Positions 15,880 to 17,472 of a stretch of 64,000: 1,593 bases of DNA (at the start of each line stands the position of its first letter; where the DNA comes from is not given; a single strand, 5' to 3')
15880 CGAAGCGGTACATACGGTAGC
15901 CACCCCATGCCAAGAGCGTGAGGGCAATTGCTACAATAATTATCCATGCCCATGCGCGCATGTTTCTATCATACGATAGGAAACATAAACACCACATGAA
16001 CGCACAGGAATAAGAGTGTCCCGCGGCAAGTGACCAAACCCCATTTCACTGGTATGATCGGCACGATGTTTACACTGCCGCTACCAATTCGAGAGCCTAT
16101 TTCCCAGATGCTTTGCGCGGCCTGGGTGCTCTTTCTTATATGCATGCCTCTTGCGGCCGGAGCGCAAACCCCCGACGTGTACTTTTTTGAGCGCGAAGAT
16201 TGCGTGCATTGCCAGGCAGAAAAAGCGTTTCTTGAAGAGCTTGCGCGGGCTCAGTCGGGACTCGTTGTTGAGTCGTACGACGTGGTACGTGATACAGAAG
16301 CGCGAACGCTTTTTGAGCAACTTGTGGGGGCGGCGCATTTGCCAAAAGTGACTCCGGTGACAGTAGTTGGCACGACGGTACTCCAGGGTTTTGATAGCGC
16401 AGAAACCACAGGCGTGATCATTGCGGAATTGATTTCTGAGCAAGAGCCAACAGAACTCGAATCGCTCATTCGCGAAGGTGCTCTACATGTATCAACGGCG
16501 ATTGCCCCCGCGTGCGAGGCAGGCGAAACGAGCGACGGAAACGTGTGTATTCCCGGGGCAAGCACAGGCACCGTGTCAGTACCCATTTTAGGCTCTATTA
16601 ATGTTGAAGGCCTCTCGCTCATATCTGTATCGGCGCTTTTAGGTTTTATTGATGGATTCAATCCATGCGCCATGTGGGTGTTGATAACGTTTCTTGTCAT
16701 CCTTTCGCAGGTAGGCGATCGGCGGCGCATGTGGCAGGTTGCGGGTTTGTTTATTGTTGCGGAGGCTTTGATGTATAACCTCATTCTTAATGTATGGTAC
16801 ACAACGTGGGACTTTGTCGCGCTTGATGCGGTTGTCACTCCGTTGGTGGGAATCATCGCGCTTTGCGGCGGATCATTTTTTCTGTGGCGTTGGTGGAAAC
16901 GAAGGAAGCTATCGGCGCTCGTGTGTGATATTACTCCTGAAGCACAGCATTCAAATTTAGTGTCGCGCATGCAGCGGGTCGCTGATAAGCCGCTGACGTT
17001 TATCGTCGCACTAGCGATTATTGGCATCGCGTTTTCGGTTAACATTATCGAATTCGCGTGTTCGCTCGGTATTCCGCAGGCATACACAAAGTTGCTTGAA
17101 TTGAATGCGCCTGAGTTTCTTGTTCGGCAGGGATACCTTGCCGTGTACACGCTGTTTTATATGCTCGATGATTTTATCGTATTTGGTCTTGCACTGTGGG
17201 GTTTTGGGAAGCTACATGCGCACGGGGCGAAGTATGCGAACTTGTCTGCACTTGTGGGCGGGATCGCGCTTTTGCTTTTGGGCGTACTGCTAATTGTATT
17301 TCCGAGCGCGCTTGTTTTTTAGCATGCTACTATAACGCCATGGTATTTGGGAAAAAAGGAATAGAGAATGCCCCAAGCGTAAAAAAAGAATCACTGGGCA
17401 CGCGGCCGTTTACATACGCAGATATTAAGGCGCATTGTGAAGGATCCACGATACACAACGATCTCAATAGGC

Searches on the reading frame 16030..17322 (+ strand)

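Call 3: search_protein_families(library=pfam, proteins=[window:16030-17322:+], max_evalue=1)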
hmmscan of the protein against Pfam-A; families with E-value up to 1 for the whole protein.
window:16030-17322:+ (430 aa): 3 families
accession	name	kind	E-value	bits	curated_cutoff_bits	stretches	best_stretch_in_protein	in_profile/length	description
PF02563.21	Poly_export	-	0.02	15.5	28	1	179-202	34-57/77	Polysaccharide biosynthesis/export protein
PF00462.30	Glutaredoxin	-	0.055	14.1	22.9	1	52-107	3-53/60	Glutaredoxin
PF05768.20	Glrx-like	-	0.11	13.3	26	1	50-97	2-48/77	Glutaredoxin-like domain (DUF836)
